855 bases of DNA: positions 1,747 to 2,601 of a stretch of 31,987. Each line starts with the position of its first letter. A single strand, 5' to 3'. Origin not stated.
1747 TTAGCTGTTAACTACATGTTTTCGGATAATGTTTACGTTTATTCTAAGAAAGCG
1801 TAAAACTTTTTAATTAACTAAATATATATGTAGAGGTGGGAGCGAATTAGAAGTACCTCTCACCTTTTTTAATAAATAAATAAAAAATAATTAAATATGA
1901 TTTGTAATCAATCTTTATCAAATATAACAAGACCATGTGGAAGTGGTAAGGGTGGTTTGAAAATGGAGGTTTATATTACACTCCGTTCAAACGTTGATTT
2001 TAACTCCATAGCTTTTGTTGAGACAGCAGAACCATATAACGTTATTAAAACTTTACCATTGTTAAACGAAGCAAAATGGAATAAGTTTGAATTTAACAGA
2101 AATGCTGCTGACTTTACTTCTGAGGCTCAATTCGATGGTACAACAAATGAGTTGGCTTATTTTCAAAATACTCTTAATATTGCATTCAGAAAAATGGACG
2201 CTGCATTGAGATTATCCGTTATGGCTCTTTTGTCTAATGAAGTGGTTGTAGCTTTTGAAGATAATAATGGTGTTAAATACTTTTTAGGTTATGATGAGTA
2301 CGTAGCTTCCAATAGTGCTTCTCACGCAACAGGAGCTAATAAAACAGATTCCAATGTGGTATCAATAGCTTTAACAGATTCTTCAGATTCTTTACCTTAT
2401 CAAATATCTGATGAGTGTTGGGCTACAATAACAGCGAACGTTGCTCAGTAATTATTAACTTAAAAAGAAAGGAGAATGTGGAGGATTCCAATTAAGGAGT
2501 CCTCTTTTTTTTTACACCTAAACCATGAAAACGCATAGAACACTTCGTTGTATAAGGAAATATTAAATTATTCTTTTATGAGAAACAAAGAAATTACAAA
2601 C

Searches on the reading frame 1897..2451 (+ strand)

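Call 22: search_protein_families(library=phrogs, proteins=[window:1897-2451:+], max_evalue=0.001)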
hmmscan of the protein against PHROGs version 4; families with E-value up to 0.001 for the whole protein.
window:1897-2451:+ (184 aa): 1 family
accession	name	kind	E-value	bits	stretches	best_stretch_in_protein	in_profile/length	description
phrog_19091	-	unknown function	5.6e-06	27.1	1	13-181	12-171/181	-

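Call 63: search_protein_families(library=pfam, proteins=[window:1897-2451:+], max_evalue=0.01)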
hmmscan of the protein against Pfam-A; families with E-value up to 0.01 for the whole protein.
window:1897-2451:+ (184 aa): 0 families
